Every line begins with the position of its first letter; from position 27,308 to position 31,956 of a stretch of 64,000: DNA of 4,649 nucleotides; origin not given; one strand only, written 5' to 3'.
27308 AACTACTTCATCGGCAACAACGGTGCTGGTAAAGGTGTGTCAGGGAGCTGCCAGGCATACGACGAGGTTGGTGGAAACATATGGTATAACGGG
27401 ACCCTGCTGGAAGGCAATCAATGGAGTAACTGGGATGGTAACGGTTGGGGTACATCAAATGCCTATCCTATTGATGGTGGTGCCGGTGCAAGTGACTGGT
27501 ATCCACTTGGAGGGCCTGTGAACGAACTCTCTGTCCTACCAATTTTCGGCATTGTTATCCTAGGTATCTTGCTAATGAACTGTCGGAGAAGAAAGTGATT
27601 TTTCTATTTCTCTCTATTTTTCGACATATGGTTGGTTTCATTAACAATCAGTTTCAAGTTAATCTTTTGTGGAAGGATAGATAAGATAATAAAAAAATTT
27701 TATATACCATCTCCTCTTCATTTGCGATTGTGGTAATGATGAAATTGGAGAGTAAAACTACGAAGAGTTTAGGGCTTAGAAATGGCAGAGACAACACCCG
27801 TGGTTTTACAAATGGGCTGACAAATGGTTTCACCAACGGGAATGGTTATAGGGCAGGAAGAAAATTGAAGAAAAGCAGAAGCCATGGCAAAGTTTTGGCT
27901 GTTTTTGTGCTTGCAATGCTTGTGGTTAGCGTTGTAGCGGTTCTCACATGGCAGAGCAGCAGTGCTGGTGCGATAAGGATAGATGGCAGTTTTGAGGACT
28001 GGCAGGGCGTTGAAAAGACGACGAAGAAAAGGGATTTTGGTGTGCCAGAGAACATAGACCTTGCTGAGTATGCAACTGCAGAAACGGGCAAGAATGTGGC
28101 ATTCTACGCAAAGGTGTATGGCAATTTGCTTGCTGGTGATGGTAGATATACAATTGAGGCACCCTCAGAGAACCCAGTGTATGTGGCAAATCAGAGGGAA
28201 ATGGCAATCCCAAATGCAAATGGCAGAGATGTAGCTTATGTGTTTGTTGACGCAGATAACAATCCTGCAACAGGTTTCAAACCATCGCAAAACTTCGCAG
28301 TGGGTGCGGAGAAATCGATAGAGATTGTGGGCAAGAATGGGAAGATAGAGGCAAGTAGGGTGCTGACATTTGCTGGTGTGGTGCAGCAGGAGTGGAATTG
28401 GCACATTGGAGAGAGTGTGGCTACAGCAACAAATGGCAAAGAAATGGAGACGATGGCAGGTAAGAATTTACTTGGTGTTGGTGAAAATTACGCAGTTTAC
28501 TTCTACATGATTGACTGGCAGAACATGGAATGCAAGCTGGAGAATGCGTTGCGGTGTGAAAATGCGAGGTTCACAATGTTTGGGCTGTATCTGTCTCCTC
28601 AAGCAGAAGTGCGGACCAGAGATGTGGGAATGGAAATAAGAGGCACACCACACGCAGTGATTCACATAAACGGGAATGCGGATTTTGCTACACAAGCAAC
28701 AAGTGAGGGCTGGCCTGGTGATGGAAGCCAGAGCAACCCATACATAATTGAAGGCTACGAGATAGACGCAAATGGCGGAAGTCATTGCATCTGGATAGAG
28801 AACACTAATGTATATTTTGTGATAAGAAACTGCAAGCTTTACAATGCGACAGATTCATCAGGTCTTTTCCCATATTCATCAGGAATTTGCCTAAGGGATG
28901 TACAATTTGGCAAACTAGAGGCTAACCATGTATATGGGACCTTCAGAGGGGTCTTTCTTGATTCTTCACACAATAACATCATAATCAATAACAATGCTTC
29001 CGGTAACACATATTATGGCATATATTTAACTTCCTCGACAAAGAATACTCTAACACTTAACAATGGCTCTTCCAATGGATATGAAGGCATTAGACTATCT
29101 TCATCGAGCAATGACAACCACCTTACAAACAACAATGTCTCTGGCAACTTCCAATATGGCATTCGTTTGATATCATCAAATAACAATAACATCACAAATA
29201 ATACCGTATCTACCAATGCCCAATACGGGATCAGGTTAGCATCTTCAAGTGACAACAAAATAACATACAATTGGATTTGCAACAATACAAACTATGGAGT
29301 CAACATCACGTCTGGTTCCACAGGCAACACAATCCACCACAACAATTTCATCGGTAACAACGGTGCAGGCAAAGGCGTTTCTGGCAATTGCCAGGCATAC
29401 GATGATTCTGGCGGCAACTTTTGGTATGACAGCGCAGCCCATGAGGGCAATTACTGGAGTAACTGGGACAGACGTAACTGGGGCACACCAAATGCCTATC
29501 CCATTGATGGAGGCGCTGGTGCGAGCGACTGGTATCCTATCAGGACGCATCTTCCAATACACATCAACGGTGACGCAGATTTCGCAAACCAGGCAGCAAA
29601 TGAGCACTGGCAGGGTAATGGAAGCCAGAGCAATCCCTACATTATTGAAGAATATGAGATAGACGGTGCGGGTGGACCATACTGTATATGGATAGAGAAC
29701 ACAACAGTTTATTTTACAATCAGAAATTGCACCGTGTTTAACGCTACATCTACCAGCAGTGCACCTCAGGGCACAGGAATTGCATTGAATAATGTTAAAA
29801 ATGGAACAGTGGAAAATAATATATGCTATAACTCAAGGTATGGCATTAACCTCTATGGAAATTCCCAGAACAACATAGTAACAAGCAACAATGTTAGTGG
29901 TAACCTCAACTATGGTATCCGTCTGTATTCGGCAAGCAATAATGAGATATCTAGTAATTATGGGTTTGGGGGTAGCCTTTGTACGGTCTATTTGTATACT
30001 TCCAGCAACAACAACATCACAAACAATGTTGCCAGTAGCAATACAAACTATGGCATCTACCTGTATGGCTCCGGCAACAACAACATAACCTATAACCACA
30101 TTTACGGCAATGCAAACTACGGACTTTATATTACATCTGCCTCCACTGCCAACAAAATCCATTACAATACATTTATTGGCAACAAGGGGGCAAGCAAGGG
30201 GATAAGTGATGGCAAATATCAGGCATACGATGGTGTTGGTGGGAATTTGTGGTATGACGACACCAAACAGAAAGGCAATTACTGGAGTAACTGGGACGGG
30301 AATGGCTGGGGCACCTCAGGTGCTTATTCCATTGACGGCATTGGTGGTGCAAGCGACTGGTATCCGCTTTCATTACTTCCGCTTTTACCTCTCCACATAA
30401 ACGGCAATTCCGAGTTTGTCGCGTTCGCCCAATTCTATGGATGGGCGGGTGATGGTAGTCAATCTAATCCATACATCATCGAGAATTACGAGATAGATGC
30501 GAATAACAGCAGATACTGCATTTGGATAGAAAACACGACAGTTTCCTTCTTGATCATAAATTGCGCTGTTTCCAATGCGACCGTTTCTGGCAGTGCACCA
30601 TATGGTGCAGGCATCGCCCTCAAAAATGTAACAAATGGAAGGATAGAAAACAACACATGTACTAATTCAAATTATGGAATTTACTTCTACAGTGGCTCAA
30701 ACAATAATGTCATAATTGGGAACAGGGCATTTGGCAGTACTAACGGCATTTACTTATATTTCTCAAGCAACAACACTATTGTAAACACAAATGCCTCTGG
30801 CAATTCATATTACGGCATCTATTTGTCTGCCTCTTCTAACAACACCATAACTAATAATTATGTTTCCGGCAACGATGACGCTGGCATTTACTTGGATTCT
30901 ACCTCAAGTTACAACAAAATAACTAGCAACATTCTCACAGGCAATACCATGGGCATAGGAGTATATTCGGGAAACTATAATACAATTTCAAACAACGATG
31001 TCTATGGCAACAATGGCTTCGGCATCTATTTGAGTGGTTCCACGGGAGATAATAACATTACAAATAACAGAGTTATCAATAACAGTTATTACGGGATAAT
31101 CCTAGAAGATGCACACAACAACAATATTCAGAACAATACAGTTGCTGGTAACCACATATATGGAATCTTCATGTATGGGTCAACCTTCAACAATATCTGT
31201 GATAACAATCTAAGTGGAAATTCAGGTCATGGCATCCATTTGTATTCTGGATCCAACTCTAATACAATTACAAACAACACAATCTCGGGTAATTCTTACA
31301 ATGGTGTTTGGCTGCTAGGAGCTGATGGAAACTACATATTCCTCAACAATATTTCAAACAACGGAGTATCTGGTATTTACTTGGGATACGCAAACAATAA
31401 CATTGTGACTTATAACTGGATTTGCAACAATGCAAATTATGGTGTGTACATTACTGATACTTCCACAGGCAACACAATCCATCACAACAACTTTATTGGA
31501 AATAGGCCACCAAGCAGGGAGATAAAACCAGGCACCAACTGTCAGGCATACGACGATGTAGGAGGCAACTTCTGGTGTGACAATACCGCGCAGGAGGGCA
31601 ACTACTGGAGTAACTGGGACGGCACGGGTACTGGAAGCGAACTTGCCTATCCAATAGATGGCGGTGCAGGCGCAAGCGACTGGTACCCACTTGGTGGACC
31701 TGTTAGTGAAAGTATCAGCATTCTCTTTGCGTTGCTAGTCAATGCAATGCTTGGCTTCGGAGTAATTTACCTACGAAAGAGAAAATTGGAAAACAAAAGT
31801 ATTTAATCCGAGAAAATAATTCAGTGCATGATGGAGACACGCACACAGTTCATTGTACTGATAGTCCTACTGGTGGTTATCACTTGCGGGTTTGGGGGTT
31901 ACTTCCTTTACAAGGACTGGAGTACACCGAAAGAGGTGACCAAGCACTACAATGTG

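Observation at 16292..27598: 3768-aa fusion of cytoplasmic KaiC-like/DUF835 pseudo-ATPase domains to a giant six-module beta-helix ectodomain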

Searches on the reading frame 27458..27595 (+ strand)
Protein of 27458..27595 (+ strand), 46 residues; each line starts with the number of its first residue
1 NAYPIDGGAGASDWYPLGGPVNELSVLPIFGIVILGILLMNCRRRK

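Call 84: search_protein_families(library=ncbifam, proteins=[window:27458-27595:+], max_evalue=10)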
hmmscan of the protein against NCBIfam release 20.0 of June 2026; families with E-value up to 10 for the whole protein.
seq(46 aa): 0 families

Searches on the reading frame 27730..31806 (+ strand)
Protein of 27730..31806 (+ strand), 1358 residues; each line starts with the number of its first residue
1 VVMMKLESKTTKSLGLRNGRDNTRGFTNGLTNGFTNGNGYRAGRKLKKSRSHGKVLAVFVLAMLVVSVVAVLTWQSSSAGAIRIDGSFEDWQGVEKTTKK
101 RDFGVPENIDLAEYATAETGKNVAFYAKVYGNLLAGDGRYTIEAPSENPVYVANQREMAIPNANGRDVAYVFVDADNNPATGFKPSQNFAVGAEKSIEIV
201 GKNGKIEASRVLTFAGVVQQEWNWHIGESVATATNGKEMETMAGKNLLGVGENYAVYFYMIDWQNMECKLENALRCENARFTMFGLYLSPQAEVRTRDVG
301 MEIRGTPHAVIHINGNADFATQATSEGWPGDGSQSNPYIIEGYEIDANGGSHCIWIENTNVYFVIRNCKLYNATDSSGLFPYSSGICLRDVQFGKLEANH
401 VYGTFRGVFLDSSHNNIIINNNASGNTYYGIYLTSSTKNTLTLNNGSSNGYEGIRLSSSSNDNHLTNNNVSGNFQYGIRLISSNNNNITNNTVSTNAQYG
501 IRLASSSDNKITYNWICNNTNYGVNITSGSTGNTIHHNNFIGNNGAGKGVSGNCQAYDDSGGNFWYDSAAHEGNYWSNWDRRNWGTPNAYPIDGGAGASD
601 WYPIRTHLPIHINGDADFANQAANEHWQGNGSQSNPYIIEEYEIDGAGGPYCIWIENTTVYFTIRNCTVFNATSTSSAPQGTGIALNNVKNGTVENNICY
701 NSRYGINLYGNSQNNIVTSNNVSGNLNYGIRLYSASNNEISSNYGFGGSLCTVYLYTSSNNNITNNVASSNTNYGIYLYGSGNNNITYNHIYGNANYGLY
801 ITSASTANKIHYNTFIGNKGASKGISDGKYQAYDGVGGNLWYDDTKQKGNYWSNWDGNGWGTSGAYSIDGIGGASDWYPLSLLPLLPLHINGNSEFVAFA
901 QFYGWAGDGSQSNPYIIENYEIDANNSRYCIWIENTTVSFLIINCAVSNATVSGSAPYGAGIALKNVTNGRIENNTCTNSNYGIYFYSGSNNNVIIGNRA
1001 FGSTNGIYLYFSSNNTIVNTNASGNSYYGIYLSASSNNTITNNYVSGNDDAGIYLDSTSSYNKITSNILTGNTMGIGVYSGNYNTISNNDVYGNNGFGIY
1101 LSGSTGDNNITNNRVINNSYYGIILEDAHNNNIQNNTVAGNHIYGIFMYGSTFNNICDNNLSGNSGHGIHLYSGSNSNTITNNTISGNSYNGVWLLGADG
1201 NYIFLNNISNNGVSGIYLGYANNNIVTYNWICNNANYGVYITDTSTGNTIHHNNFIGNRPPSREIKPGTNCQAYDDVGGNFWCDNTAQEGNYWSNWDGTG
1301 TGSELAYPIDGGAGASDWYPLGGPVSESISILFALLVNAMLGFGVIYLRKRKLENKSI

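Call 9: search_protein_families(library=pfam, proteins=[window:27730-31806:+], max_evalue=0.001)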
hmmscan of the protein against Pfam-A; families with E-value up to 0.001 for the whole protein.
window:27730-31806:+ (1358 aa): 2 families
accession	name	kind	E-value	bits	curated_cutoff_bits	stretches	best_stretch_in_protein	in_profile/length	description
PF05048.19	NosD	-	1.1e-103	345.7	23.6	6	661-857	21-212/212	Periplasmic copper-binding protein (NosD)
PF13229.12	Beta_helix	-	2.7e-90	300.5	25.9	6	652-815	2-158/158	Right handed beta helix region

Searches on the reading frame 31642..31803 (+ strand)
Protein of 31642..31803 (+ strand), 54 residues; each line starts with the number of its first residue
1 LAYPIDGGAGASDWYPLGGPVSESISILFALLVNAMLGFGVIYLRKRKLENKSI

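Call 84: search_protein_families(library=ncbifam, proteins=[window:31642-31803:+], max_evalue=10)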
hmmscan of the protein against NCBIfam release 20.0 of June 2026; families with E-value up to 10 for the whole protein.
seq(54 aa): 3 families
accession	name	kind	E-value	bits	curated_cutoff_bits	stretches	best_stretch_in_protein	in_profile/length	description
NF033507.3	Loki-CTERM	subfamily_domain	0.0035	17.6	19.9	1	28-48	6-24/27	Loki-CTERM sorting domain-containing protein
TIGR01495.1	ETRAMP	paralog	0.024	14.6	32.75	1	24-51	56-83/85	ETRAMP family protein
TIGR01167.1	LPXTG_anchor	domain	0.09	13.5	15.9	1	24-48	11-32/34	LPXTG cell wall anchor domain-containing protein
